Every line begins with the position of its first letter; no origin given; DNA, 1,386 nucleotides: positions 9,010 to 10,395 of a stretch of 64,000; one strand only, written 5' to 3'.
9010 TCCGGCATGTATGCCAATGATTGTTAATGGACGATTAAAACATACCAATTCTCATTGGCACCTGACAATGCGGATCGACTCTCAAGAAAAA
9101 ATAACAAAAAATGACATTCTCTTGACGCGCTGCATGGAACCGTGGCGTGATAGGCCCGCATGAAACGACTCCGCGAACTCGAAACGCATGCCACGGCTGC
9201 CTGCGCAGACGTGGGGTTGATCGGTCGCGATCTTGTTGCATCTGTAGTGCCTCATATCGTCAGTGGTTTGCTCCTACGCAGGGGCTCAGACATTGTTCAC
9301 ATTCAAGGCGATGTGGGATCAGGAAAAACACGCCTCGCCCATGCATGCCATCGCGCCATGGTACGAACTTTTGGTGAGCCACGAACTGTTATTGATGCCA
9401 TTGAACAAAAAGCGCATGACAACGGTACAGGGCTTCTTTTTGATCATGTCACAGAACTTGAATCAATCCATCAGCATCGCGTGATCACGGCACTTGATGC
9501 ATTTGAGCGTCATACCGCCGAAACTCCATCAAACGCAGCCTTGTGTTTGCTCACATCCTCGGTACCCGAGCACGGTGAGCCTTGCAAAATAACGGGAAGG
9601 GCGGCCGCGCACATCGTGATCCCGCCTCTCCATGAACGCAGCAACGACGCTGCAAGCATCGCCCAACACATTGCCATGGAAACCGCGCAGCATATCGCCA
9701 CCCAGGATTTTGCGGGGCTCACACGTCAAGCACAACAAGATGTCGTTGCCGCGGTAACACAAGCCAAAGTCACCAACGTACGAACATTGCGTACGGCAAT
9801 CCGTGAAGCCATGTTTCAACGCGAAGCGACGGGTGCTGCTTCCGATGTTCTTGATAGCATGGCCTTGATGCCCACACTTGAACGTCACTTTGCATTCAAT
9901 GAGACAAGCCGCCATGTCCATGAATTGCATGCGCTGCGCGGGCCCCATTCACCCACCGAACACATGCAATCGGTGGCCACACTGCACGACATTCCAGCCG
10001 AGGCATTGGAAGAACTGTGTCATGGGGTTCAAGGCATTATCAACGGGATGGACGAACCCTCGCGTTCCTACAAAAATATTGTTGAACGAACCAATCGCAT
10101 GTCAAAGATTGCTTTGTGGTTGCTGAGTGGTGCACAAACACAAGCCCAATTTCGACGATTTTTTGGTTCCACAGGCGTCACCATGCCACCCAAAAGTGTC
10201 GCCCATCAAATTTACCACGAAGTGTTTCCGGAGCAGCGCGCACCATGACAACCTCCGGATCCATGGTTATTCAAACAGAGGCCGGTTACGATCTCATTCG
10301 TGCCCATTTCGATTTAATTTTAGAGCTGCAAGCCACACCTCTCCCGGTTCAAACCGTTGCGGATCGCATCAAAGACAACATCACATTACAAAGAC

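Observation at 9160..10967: Pseudo-enhancer-binding protein: a sigma-54-activator-like AAA+ domain lacking GAFTGA and the Walker B glutamate, translationally coupled to an unknown gene and next to an RHH gene and tRNA-Leu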

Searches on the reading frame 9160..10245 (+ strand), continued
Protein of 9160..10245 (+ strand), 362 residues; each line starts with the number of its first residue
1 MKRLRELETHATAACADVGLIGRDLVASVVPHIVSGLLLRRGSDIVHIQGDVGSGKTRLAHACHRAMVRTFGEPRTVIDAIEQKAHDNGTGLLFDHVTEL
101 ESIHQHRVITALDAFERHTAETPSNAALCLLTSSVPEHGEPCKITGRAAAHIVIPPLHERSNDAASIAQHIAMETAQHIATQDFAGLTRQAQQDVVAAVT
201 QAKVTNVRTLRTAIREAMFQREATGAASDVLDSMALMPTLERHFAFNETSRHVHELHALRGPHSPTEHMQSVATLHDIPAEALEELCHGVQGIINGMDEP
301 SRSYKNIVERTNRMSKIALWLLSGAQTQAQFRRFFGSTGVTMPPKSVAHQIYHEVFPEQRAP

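Call 35: fold_search(model_id=the predicted structure, library=pdb)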
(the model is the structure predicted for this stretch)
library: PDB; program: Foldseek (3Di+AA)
matches with E <= 10: 1268; with E <= 0.001: 138
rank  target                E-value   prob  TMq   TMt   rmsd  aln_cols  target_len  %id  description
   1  4lzz_W                6.9e-06  1.00  0.41  0.57   6.1       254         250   18  Nucleotide-induced asymmetry within atpase activator ring drives s54-RNAP interaction and ATP hydrolysis (released 2013-12-04)
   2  3m0e_A                6.9e-06  1.00  0.40  0.56   7.5       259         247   18  Crystal structure of the ATP-bound state of Walker B mutant of NtrC1 ATPase domain (released 2010-11-03)
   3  1ny6_L                1.5e-05  1.00  0.38  0.54   7.2       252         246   19  Crystal structure of sigm54 activator (AAA+ ATPase) in the active state (released 2003-11-11)
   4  8efy_C                1.8e-05  1.00  0.41  0.47  13.3       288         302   15  Structure of double homo-hexameric AAA+ ATPase RuvB motors (released 2023-05-10)
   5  8efv_C                1.9e-05  1.00  0.42  0.49  13.1       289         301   15  Structure of single homo-hexameric Holliday junction ATP-dependent DNA helicase RuvB motor (released 2023-05-10)
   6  1ny6_C                2.1e-05  1.00  0.38  0.54   7.0       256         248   18  Crystal structure of sigm54 activator (AAA+ ATPase) in the active state (released 2003-11-11)
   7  4qnm                  3.1e-05  1.00  0.37  0.53   7.0       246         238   17  CRYSTAL STRUCTURE of PSPF(1-265) E108Q MUTANT (released 2014-08-06)
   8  4qos                  3.3e-05  1.00  0.41  0.58   7.1       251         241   18  CRYSTAL STRUCTURE OF PSPF(1-265) E108Q MUTANT bound to ADP (released 2014-08-06)
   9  5wc2                  3.5e-05  1.00  0.38  0.38   8.4       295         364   16  Crystal Structure of ADP-bound human TRIP13 (released 2018-04-25)
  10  8efy_M                3.6e-05  1.00  0.39  0.45  14.6       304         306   14  Structure of double homo-hexameric AAA+ ATPase RuvB motors (released 2023-05-10)
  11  7p09_F                3.8e-05  1.00  0.40  0.30   7.2       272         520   15  Human mitochondrial Lon protease with substrate in the ATPase domain (released 2021-08-11)
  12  5vq9                  4.2e-05  1.00  0.36  0.36   9.8       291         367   14  Structure of human TRIP13, Apo form (released 2017-06-14)
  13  1ojl_D                4.5e-05  1.00  0.42  0.50  11.1       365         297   15  Crystal structure of a sigma54-activator suggests the mechanism for the conformational switch necessary for sigma54 bi (released 2005-05-19)
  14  8btg_B                4.5e-05  1.00  0.39  0.42  17.6       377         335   14  Cryo-EM structure of the bacterial replication origin opening basal unwinding system (released 2024-02-14)
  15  5vqa                  4.7e-05  1.00  0.36  0.36  10.0       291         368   13  Structure of human TRIP13, ATP-bound form (released 2017-06-14)
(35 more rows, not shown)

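Call 78: find_encoding_contigs(protein=P0002, flank=5000, max_places=2)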
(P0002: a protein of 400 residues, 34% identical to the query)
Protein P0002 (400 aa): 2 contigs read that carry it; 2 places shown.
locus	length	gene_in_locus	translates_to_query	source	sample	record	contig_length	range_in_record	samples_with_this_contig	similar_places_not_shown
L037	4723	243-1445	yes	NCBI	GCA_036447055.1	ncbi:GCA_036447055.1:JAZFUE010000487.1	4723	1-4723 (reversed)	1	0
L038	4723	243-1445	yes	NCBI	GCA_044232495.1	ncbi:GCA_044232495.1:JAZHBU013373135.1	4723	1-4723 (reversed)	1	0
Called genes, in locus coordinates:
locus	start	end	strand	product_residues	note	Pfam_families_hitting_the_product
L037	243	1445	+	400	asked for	PF00158:Sigma54_activat, PF14532:Sigma54_activ_2 (faint), PF07728:AAA_5 (weak)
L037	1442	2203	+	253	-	-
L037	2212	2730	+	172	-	-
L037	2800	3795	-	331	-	PF00211:Guanylate_cyc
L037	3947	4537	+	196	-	-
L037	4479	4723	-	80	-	?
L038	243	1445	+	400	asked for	PF00158:Sigma54_activat, PF14532:Sigma54_activ_2 (faint), PF07728:AAA_5 (weak)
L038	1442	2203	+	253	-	-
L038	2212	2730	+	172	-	-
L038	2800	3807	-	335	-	PF00211:Guanylate_cyc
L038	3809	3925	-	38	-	-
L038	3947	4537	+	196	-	-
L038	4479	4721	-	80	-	?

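Call 79: find_encoding_contigs(protein=P0003, flank=5000, max_places=2)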
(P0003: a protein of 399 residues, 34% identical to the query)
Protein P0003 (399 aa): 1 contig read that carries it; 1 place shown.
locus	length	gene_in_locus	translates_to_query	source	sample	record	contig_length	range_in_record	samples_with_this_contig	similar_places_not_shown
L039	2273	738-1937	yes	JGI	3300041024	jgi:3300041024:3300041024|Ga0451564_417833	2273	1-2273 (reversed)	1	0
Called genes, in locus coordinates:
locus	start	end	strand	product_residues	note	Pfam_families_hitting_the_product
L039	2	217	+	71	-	?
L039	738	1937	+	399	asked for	PF00158:Sigma54_activat, PF14532:Sigma54_activ_2 (weak)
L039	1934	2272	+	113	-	?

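Call 81: search_protein_families(library=ncbifam, proteins=[L003:8902-9270:+, L002:11829-12365:+, L034:3119-3535:+, L037:2212-2727:+], max_evalue=1)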
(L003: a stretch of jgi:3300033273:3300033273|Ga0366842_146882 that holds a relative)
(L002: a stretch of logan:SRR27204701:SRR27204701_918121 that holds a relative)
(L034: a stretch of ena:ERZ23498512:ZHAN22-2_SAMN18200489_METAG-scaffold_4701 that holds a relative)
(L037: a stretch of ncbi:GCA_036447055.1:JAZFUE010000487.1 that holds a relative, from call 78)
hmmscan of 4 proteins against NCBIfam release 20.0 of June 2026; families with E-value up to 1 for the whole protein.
L003:8902-9270:+ (123 aa): 4 families
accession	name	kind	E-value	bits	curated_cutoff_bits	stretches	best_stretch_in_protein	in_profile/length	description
NF041894.1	MXAN_6652_fam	equivalog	0.00013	21.6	200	1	39-122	133-203/203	MXAN_6652 family MXYO-CTERM-anchored protein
TIGR03901.2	MYXO-CTERM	domain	0.00048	20.4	20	1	99-122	3-34/34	MYXO-CTERM sorting domain-containing protein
TIGR03382.1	GC_trans_RRR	domain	0.01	16.4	15.85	1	100-122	1-27/27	MYXO-CTERM sorting domain-containing protein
TIGR04564.1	Synergist_CTERM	domain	0.14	12.2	22.5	1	99-122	3-27/27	Synerg-CTERM sorting domain-containing protein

L002:11829-12365:+ (179 aa): 2 families
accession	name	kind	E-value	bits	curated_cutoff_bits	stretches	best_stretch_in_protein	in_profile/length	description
TIGR03901.2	MYXO-CTERM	domain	0.036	14.5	20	1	148-172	5-31/34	MYXO-CTERM sorting domain-containing protein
TIGR03382.1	GC_trans_RRR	domain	0.051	14.2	15.85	1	148-173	1-27/27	MYXO-CTERM sorting domain-containing protein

L034:3119-3535:+ (139 aa): 1 family
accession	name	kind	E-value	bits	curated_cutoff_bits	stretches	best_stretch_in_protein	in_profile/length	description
NF041742.1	WGxxGxxG_fam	subfamily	0.0013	19.2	35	1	1-48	1-45/69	WGxxGxxG family protein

L037:2212-2727:+ (172 aa): 5 families
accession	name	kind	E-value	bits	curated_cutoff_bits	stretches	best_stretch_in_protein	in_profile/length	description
TIGR03901.2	MYXO-CTERM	domain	0.0049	17.2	20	1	134-159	2-33/34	MYXO-CTERM sorting domain-containing protein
NF009142.0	PRK12495.1-3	equivalog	0.018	15.3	377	1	38-88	111-160/261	hypothetical protein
TIGR03382.1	GC_trans_RRR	domain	0.034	14.8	15.85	1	136-159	1-27/27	MYXO-CTERM sorting domain-containing protein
NF045522.1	MXAN_2561_fam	equivalog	0.089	12.2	150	1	129-159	271-303/304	MXAN_2561 family MXYO-CTERM-anchored protein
NF041894.1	MXAN_6652_fam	equivalog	0.3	10.6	200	0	104-159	161-203/203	MXAN_6652 family MXYO-CTERM-anchored protein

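Call 82: search_protein_families(library=pfam, proteins=[L003:6070-6387:-, L004:5123-5482:-, L029:5092-5355:-, L006:5021-5311:-, L008:1413-1688:-, L009:4795-5112:-, L034:365-835:-], max_evalue=1)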
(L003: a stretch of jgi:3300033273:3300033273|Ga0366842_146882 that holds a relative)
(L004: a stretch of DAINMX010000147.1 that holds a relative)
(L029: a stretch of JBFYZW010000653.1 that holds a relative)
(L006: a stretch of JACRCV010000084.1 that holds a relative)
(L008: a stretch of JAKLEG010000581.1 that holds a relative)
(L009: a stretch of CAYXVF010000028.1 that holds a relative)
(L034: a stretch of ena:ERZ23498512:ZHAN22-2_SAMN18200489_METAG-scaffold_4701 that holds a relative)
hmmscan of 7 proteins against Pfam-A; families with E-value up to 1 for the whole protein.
L003:6070-6387:- (105 aa): 1 family
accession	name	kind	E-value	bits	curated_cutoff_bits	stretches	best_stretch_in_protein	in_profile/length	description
PF19807.5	DUF6290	-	0.037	14.7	27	1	4-36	5-37/72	Family of unknown function (DUF6290)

L004:5123-5482:- (119 aa): 1 family
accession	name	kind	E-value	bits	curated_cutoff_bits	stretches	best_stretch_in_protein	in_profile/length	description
PF09274.16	ParG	-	0.16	12.6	21.4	1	38-73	38-73/76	ParG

L029:5092-5355:- (87 aa): 1 family
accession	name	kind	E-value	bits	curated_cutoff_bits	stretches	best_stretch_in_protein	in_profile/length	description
PF19807.5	DUF6290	-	0.12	13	27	1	4-39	5-40/72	Family of unknown function (DUF6290)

L006:5021-5311:- (96 aa): 0 families

L008:1413-1688:- (91 aa): 0 families

L009:4795-5112:- (105 aa): 3 families
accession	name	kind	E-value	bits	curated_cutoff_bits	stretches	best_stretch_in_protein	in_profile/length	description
PF19807.5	DUF6290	-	0.015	15.9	27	1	16-56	1-37/72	Family of unknown function (DUF6290)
PF19891.5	DUF6364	-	0.075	13.9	27.3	1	30-78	16-56/70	Family of unknown function (DUF6364)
PF09385.16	HisK_N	-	0.14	12.5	24.4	1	32-77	32-73/129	Histidine kinase N terminal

L034:365-835:- (156 aa): 0 families

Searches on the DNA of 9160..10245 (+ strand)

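Call 39: search_rna_families(sources=[L003, L004, L006, L008, L009, L029, L027, L034], threshold=gathering)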
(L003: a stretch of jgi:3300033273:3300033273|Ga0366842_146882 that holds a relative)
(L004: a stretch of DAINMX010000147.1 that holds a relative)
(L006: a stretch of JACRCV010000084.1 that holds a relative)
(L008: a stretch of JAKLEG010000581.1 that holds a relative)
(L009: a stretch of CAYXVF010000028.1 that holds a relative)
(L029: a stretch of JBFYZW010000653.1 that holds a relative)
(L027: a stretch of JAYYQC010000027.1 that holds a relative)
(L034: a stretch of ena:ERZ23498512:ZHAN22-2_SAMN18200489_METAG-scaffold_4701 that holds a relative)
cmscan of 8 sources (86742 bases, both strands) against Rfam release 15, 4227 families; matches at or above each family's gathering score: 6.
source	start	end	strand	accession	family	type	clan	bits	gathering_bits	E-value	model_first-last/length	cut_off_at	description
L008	1266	1350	-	RF00005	tRNA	Gene; tRNA;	CL00001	57.5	29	1.1e-09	1-71/71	no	tRNA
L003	5951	6035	-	RF00005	tRNA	Gene; tRNA;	CL00001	57.2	29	1.4e-09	1-71/71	no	tRNA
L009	227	310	-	RF00005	tRNA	Gene; tRNA;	CL00001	57.2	29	1.4e-09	1-71/71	no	tRNA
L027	203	287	-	RF00005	tRNA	Gene; tRNA;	CL00001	57.2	29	1.4e-09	1-71/71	no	tRNA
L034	27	110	-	RF00005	tRNA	Gene; tRNA;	CL00001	55.1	29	5.3e-09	1-71/71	no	tRNA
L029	1985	2068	-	RF00005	tRNA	Gene; tRNA;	CL00001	51.4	29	5.6e-08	1-71/71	no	tRNA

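Call 67: search_rna_families(source=L008, start=1680, end=2200, threshold=evalue, max_evalue=10)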
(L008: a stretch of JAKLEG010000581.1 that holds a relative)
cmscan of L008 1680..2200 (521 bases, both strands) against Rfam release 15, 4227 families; matches with E-value up to 10: 2.
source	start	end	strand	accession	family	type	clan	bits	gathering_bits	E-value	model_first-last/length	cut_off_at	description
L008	1709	1790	-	RF02521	Virus-PTE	Cis-reg;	-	13.7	80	9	1-85/85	no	Panicum mosaic virus cap-independent translation enhancer RNA (PTE)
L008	1793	1812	-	RF01133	sR3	Gene; snRNA; snoRNA; CD-box;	-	9.8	41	6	36-55/55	no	Small nucleolar RNA sR3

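Call 68: search_rna_families(source=L003, start=6380, end=6760, threshold=evalue, max_evalue=10)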
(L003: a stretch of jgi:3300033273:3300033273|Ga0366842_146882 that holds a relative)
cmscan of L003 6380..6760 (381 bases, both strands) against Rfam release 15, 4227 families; matches with E-value up to 10: 3.
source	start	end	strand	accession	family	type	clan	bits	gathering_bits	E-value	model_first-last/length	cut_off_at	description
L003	6524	6606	-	RF01206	snoR109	Gene; snRNA; snoRNA; HACA-box;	-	17.3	34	2.7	1-92/92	no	Small nucleolar RNA snoR109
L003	6380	6422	-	RF00051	mir-17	Gene; miRNA;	-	14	49.5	2.8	1-43/80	3'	mir-17 microRNA precursor family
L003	6544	6586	-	RF00489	ctRNA_p42d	Gene; antisense;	-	13.4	50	6.7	1-46/46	no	ctRNA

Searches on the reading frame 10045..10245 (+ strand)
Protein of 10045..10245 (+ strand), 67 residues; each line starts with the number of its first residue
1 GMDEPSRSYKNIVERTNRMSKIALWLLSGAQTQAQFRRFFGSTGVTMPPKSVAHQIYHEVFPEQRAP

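Call 46: search_solved_structures(query=A4, max_evalue=10, show_alignments=3)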
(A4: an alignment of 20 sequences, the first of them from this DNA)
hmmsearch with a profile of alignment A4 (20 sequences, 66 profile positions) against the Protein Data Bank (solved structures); distinct sequences matched with E-value up to 10: 2.
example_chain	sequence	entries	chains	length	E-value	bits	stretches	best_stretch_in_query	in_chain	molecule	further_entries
1r0u_A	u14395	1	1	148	0.44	13.6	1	26-52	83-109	protein ywiB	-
9l0a_J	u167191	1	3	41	1.7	11.7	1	22-42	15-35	Photosystem I reaction center subunit IX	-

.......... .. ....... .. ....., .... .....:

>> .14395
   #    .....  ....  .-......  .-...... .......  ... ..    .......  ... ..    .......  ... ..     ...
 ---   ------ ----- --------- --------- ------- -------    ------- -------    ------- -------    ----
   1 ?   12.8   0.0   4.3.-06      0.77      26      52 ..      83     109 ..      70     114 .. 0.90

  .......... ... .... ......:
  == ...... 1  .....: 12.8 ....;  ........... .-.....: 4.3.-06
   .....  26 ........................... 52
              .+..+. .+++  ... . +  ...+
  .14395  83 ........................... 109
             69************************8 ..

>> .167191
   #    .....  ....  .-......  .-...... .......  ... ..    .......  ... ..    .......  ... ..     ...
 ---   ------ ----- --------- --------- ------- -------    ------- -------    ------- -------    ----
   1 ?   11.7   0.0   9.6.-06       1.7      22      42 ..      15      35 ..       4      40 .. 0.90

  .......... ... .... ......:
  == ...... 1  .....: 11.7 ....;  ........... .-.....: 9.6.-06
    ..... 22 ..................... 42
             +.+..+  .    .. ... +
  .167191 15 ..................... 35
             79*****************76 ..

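Call 47: search_protein_families(library=pfam, alignment_id=A4, max_evalue=10)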
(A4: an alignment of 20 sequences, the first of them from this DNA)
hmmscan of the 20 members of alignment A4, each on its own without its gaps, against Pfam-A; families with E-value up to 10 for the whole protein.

A. member 1, seq(67 aa): 1 family
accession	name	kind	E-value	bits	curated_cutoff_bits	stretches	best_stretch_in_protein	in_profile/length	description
PF16087.11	DUF4817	-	0.051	13.7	22.6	1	30-52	20-40/55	Helix-turn-helix domain (DUF4817)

B. families by the number of members that match (of 20 scanned): 4 families
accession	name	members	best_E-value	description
PF16087.11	DUF4817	5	0.027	Helix-turn-helix domain (DUF4817)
PF11249.13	DUF3047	1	0.084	Protein of unknown function (DUF3047)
PF07254.17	Cpta_toxin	1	0.097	Membrane-bound toxin component of toxin-antitoxin system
PF24444.1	DUF7563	1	0.48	Family of unknown function (DUF7563)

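Call 56: search_protein_representatives(protein=window:10045-10245:+)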
Query: 67 residues. Proteins with E-value up to 0.001 (for the whole library): 36; up to 1e-10: 15; up to 1e-30: 1. The best 36 are listed.
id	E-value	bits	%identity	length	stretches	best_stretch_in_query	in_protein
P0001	7.0e-37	139.4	100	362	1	1-67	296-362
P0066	1.1e-20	88.4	66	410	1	2-65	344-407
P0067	1.1e-19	85.3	61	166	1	4-64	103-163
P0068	5.2e-19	83.1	58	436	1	1-65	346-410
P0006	1.9e-17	78.2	63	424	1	3-64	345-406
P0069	3.9e-17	77.2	66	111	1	2-64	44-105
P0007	1.2e-16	75.7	60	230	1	2-63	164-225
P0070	4.6e-14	67.6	59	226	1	7-64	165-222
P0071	1.5e-13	65.9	72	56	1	20-62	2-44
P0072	5.9e-13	64.1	54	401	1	7-63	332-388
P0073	4.2e-12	61.4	49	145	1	2-62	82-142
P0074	1.7e-11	59.5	51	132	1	2-62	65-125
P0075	2.1e-11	59.2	53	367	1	7-64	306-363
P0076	3.3e-11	58.6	48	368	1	4-63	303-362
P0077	6.3e-11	57.7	50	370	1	6-63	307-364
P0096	6.6e-04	35.6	34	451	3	21-62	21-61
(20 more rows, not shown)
